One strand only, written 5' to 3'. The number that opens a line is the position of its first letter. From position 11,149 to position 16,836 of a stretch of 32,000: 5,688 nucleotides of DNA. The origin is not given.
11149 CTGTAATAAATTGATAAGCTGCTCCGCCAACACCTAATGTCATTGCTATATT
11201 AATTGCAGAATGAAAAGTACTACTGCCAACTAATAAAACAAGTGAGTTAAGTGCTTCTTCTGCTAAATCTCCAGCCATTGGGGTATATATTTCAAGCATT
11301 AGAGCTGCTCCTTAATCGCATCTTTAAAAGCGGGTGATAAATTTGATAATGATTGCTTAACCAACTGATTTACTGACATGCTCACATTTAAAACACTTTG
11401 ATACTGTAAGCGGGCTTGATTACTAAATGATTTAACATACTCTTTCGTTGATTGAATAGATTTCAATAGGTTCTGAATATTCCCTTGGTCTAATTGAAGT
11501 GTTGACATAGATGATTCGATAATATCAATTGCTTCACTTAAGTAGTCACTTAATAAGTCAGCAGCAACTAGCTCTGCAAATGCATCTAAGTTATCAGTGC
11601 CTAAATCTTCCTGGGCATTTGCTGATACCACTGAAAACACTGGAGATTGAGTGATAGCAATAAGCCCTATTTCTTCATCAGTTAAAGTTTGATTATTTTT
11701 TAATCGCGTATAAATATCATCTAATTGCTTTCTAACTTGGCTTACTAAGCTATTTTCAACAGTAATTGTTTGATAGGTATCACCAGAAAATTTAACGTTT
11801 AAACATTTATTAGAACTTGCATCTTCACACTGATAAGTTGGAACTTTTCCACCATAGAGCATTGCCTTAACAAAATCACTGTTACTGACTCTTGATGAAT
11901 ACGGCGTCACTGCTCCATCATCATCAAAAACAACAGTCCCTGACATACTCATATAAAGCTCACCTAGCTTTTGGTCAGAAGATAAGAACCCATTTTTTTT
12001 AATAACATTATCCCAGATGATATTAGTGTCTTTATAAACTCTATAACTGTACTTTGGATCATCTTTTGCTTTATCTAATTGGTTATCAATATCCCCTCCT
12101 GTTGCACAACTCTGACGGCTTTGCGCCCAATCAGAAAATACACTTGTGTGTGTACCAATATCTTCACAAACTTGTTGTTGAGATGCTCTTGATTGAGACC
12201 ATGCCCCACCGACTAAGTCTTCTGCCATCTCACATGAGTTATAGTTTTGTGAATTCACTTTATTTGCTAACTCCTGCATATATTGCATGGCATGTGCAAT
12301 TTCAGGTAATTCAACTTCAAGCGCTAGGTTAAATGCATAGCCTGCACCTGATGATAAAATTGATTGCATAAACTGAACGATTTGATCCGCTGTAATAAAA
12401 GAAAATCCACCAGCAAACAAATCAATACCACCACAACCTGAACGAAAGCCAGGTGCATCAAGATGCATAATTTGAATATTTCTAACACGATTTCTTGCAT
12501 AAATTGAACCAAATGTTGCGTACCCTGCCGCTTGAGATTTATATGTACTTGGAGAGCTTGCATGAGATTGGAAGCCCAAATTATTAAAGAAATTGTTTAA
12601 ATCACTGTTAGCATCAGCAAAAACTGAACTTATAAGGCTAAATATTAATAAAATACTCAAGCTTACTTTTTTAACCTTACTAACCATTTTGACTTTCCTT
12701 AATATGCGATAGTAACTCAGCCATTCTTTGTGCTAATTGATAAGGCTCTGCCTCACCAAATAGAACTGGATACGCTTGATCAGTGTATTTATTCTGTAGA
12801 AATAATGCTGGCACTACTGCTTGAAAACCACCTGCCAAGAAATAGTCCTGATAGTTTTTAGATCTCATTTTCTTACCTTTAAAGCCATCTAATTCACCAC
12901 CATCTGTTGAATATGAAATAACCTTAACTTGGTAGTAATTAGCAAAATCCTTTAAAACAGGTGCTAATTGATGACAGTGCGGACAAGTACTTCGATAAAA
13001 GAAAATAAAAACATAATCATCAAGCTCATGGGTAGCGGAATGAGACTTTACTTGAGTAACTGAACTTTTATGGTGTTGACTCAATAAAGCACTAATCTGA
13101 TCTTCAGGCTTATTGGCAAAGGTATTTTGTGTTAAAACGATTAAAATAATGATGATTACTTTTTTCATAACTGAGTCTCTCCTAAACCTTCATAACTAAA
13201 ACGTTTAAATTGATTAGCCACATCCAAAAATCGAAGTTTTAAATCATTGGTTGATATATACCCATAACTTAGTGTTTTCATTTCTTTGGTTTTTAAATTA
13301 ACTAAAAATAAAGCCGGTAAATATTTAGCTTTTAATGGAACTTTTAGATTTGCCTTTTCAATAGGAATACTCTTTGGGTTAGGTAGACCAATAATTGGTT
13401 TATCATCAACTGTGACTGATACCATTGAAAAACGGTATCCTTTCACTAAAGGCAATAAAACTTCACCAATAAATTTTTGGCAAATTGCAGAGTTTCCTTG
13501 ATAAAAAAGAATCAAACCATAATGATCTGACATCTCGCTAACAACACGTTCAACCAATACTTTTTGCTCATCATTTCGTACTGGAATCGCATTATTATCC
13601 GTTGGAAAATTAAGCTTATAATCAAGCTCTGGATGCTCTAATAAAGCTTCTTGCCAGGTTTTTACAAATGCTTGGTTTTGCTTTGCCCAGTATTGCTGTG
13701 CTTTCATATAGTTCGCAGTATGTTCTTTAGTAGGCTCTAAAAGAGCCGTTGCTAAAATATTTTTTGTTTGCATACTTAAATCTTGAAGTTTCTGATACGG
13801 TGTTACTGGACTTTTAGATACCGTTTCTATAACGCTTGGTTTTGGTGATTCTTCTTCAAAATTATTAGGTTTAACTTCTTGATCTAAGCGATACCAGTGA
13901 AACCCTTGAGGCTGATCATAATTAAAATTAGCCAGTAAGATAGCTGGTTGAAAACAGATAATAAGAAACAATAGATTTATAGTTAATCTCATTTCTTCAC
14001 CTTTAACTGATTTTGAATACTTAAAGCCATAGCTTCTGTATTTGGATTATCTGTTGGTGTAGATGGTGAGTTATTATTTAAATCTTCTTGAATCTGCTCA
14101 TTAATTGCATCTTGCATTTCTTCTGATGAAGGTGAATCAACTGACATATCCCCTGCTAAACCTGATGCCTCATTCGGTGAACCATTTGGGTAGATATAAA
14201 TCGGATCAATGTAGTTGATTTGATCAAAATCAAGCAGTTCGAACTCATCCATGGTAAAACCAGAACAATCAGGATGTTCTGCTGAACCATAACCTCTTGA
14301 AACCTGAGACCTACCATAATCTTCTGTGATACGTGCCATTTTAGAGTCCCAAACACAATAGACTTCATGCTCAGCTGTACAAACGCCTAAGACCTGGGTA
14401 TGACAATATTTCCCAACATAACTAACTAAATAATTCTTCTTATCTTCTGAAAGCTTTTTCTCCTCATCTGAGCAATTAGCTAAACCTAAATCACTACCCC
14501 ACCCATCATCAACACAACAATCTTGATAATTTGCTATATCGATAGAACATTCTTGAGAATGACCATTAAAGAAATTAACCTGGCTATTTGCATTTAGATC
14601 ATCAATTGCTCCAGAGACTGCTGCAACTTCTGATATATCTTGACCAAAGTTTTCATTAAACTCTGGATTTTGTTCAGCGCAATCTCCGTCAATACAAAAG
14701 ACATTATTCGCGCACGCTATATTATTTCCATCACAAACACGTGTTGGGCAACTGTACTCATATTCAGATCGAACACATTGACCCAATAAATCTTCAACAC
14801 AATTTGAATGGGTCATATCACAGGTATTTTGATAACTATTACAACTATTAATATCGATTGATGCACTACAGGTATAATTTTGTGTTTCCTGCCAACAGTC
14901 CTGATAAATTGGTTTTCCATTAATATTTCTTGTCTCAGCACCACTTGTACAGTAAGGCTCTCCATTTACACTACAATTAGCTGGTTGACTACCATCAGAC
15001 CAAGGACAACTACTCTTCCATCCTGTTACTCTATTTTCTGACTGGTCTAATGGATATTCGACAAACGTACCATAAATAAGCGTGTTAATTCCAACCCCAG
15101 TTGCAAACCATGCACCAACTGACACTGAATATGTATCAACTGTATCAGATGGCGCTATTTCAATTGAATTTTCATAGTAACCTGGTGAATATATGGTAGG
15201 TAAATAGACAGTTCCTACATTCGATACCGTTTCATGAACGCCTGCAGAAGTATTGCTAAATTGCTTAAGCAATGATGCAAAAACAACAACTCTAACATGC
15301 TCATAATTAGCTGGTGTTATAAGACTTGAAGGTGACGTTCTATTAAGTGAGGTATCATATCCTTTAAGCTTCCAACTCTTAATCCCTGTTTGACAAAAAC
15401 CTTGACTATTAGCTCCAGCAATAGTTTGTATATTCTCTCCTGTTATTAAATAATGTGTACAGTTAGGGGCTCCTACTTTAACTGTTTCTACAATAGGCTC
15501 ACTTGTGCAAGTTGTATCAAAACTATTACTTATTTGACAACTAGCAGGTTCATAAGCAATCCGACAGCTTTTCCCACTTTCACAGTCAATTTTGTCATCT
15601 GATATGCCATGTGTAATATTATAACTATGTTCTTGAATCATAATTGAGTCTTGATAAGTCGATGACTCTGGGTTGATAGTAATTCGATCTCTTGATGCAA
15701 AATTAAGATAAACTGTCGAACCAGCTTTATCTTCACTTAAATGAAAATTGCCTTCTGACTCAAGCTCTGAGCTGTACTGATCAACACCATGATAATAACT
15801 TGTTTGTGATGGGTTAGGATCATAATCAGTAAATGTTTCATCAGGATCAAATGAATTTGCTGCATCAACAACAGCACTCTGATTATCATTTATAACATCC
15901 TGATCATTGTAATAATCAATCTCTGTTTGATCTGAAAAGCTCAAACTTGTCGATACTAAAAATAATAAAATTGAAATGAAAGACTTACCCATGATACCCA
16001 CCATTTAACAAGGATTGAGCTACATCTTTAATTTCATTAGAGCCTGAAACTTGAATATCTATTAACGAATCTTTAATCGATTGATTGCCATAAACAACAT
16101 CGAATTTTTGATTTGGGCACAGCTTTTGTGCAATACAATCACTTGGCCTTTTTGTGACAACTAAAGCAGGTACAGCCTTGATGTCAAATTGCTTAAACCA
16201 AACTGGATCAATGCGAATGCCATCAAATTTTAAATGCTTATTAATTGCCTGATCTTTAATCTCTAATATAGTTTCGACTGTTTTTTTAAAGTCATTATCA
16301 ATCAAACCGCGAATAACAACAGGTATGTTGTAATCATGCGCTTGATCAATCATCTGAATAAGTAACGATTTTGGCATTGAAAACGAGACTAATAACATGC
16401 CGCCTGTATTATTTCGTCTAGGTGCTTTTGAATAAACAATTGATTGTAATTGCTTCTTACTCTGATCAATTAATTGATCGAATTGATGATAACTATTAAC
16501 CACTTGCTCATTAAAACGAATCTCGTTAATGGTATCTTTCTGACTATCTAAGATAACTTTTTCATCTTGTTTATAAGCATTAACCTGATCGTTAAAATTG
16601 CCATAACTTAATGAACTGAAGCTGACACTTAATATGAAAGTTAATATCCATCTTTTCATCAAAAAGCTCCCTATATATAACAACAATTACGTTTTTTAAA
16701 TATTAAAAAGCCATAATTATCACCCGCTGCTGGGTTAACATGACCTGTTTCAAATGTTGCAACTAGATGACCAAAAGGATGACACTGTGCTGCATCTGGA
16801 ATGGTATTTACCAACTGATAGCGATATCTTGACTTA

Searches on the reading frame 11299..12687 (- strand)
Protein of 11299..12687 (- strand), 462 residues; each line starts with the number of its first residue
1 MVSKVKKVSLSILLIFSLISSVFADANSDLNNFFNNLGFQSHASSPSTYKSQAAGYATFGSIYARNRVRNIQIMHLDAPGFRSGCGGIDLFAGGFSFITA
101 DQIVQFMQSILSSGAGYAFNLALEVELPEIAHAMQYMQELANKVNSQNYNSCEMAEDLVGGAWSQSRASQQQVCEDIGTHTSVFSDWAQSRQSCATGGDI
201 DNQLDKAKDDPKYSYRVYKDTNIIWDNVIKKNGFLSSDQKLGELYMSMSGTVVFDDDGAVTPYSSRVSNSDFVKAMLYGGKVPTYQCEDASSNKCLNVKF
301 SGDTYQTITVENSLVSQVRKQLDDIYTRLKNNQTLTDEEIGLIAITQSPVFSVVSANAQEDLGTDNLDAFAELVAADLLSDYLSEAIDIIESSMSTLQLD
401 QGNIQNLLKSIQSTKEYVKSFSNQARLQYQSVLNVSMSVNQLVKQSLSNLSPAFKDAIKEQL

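Call 11: search_protein_families(library=pfam, proteins=[window:11299-12687:-], max_evalue=0.01)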
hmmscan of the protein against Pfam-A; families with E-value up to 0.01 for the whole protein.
window:11299-12687:- (462 aa): 1 family
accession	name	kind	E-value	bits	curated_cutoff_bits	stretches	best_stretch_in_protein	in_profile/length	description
PF06122.16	TraH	-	1.4e-99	334.3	25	1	30-385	1-358/358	Conjugative relaxosome accessory transposon protein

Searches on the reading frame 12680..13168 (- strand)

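Call 11: search_protein_families(library=pfam, proteins=[window:12680-13168:-], max_evalue=0.01)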
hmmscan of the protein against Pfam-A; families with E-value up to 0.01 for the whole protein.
window:12680-13168:- (162 aa): 5 families
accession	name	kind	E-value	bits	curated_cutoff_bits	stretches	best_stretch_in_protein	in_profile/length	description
PF13728.12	TraF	-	1.3e-14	55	23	1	41-148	120-222/224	F plasmid transfer operon protein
PF00085.26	Thioredoxin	-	2.2e-05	24.9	23.5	1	49-84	17-52/103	Thioredoxin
PF13905.12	Thioredoxin_8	-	0.00026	21.7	27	1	51-90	2-45/94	Thioredoxin-like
PF00578.27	AhpC-TSA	-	0.0011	19.3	26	1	49-92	24-71/124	AhpC/TSA family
PF13098.12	Thioredoxin_2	-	0.0029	18.3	27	1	51-79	6-37/104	Thioredoxin-like domain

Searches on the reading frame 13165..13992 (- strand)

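Call 12: search_protein_families(library=pfam, proteins=[window:13165-13992:-], max_evalue=0.01)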
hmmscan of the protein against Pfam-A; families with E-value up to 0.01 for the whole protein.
window:13165-13992:- (275 aa): 2 families
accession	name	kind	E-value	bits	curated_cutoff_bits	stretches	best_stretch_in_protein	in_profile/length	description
PF13728.12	TraF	-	1.5e-43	149.6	23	1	30-255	1-223/224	F plasmid transfer operon protein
PF15996.10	PNISR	-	0.0026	18.6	27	1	39-102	84-148/178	Arginine/serine-rich protein PNISR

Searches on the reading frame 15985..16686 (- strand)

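Call 12: search_protein_families(library=pfam, proteins=[window:15985-16686:-], max_evalue=0.01)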
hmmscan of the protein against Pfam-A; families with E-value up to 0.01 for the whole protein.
window:15985-16686:- (233 aa): 1 family
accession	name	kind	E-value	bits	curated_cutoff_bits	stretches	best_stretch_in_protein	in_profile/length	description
PF09673.15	TrbC_Ftype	-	5.2e-24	84.9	24.2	1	99-208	2-108/111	Type-F conjugative transfer system pilin assembly protein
